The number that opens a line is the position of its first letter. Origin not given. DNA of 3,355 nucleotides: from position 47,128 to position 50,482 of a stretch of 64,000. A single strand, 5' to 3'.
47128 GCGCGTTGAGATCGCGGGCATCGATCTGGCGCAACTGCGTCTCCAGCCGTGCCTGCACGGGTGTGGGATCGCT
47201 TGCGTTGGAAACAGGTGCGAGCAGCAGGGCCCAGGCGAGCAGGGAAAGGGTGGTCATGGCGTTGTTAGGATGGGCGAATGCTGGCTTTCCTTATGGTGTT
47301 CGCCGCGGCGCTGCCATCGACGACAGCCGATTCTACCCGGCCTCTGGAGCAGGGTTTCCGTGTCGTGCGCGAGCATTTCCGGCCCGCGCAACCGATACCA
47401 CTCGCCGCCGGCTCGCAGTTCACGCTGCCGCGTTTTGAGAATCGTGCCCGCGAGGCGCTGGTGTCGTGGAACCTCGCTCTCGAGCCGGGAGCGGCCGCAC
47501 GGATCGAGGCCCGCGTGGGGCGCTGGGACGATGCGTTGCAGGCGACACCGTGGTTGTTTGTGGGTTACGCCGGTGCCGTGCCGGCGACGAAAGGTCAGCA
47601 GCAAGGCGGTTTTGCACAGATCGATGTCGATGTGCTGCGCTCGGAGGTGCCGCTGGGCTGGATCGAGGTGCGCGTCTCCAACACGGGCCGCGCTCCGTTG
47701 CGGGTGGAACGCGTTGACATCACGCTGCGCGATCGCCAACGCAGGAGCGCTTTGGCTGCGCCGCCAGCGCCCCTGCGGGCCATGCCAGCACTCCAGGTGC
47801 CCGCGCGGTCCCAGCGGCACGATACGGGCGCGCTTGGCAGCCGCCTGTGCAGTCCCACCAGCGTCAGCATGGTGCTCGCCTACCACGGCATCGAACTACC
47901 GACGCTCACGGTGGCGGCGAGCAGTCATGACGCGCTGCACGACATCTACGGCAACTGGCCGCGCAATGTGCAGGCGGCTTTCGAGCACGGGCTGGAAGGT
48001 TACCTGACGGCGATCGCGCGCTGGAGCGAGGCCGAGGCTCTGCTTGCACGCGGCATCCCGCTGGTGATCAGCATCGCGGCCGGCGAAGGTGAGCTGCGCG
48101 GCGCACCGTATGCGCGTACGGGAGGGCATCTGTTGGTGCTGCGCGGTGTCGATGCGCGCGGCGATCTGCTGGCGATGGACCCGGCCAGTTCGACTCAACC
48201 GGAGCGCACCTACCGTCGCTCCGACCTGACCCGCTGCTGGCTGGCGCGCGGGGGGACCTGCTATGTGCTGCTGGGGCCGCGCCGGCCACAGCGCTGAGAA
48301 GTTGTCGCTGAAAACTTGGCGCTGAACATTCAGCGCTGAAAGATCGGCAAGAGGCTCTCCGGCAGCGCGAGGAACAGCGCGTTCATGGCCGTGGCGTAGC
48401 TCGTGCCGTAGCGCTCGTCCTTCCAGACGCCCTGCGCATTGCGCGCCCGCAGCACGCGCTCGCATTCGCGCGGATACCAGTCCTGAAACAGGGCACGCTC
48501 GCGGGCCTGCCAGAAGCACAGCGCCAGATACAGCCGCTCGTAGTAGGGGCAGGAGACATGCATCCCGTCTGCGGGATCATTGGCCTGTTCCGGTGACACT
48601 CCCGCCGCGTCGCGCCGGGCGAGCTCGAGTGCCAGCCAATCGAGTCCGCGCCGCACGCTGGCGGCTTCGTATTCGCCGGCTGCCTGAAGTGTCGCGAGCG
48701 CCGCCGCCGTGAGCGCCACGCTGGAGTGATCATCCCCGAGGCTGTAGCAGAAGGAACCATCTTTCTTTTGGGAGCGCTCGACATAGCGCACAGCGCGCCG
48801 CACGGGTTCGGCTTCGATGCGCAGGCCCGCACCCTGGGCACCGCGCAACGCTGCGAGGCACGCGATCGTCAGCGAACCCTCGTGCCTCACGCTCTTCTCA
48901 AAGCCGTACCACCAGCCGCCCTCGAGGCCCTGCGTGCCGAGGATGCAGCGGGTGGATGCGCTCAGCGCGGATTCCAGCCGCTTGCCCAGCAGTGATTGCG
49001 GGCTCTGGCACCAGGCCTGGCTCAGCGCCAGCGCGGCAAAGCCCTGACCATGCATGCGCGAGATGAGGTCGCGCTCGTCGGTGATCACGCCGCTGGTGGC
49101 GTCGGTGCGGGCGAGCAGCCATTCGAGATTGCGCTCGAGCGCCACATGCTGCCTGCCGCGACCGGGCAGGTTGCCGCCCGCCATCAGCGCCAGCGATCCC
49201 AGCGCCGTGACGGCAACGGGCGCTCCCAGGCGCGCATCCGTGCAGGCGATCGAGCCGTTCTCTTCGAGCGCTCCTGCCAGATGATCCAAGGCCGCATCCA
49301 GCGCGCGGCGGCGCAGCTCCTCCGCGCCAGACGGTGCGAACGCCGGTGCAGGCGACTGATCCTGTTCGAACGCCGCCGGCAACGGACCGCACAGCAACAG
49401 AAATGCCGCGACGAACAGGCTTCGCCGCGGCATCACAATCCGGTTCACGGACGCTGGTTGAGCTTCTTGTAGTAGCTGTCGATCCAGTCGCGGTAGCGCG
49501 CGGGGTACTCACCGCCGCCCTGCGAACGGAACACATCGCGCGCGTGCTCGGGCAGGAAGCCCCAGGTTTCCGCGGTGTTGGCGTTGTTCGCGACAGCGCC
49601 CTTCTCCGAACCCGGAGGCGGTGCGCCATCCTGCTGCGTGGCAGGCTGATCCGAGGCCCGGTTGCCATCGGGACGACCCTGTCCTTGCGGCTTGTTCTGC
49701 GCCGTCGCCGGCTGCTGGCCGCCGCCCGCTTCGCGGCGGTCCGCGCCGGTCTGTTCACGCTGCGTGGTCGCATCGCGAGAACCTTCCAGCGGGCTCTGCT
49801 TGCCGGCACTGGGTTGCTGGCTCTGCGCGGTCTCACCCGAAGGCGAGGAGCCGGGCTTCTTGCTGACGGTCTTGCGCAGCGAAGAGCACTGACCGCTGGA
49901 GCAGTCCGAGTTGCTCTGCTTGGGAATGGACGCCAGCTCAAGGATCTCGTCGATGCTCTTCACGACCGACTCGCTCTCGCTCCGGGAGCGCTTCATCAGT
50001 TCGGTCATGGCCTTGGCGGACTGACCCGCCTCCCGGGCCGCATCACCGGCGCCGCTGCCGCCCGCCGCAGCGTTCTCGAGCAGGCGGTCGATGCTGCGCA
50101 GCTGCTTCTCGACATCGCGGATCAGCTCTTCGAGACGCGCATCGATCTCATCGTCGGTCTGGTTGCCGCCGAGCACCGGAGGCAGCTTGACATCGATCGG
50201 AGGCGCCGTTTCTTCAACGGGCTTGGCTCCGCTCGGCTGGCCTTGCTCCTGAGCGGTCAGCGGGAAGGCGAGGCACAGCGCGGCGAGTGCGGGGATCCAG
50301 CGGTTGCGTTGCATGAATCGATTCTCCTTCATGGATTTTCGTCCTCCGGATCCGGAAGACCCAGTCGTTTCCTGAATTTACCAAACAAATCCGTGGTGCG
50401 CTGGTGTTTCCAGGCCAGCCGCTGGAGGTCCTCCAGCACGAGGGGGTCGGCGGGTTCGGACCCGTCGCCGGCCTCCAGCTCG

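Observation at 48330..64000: Operon of at least 8 translationally coupled envelope genes with no assignable enzymology: best candidate for an undescribed system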

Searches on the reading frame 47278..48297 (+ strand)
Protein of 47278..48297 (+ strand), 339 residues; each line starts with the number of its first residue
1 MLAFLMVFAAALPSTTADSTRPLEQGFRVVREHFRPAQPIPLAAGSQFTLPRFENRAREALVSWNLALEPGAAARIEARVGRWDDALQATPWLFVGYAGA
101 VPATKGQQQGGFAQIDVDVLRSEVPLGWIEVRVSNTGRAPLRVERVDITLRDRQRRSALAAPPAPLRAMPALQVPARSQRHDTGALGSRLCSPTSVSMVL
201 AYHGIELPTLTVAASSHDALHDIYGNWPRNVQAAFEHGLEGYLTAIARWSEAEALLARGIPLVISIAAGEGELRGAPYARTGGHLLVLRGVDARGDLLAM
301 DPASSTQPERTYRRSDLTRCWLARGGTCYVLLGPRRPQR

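Call 83: search_protein_families(library=ncbifam, proteins=[window:47278-48297:+], max_evalue=0.001)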
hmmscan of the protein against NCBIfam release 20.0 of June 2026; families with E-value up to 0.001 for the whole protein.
window:47278-48297:+ (339 aa): 0 families

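Call 89: search_protein_families(library=pfam, proteins=[window:47278-48297:+], max_evalue=0.01)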
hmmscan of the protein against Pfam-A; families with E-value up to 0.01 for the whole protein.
window:47278-48297:+ (339 aa): 1 family
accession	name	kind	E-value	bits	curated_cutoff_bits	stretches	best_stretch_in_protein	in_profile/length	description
PF13529.12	Peptidase_C39_2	-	1.3e-15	58.6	24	1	172-303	1-143/143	Peptidase_C39 like family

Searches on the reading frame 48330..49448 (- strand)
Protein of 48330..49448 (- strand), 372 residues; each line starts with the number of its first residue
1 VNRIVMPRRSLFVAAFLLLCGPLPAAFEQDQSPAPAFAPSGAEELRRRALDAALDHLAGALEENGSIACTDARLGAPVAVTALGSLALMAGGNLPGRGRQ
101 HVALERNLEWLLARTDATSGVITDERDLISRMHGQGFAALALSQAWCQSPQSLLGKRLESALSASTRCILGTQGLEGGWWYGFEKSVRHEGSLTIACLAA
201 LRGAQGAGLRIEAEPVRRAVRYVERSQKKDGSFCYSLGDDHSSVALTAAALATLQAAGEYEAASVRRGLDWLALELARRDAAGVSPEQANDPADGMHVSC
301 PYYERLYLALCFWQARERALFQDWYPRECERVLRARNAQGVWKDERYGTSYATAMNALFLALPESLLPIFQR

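Call 4: search_protein_families(library=pfam, proteins=[window:48330-49448:-], max_evalue=0.01)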
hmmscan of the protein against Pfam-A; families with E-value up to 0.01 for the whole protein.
window:48330-49448:- (372 aa): 3 families
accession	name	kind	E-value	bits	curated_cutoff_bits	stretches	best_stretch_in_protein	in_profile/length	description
PF13243.12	SQHop_cyclase_C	-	1.1e-06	28.4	26.1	1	172-273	171-275/319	Squalene-hopene cyclase C-terminal domain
PF00432.27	Prenyltrans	-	0.00079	19.4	26.5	0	212-273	149-206/304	Prenyltransferase alpha-alpha toroid domain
PF13249.12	SQHop_cyclase_N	-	0.0042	16.7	26.2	0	164-261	3-91/291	Squalene-hopene cyclase N-terminal domain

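Call 5: search_protein_families(library=ncbifam, proteins=[window:48330-49448:-], max_evalue=0.01)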
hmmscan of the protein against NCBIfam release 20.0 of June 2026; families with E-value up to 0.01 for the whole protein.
window:48330-49448:- (372 aa): 3 families
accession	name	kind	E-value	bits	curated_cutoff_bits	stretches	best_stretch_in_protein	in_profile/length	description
TIGR01507.1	hopene_cyclase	equivalog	6.3e-08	31.4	431.1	1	208-348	468-606/640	squalene--hopene cyclase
TIGR03463.1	osq_cycl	subfamily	5.8e-05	21.6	851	1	145-288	462-605/634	2,3-oxidosqualene cyclase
TIGR01787.1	squalene_cyclas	subfamily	0.00011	21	322.7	1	194-273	440-518/622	squalene/oxidosqualene cyclases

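Call 82: search_protein_families(library=padloc, proteins=[window:48330-49448:-], max_evalue=0.001)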
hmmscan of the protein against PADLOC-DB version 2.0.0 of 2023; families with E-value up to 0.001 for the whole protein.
window:48330-49448:- (372 aa): 0 families

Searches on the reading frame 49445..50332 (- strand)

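Call 4: search_protein_families(library=pfam, proteins=[window:49445-50332:-], max_evalue=0.01)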
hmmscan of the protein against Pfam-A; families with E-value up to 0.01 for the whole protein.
window:49445-50332:- (295 aa): 0 families

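Call 5: search_protein_families(library=ncbifam, proteins=[window:49445-50332:-], max_evalue=0.01)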
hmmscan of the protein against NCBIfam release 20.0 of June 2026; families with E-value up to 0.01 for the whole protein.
window:49445-50332:- (295 aa): 0 families

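Call 20: search_protein_families(library=pfam, proteins=[window:49445-50332:-], max_evalue=10)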
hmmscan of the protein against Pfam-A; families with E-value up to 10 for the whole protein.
window:49445-50332:- (295 aa): 2 families
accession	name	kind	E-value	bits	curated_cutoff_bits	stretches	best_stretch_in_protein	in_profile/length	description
PF05335.18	DUF745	-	0.027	14.7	33.3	1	66-126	66-126/183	Protein of unknown function (DUF745)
PF10444.14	Nbl1_Borealin_N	-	2.1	8.4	24.4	1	60-87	10-37/57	Nbl1 / Borealin N terminal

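Call 82: search_protein_families(library=padloc, proteins=[window:49445-50332:-], max_evalue=0.001)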
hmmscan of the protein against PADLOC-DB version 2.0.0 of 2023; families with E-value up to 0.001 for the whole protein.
window:49445-50332:- (295 aa): 0 families
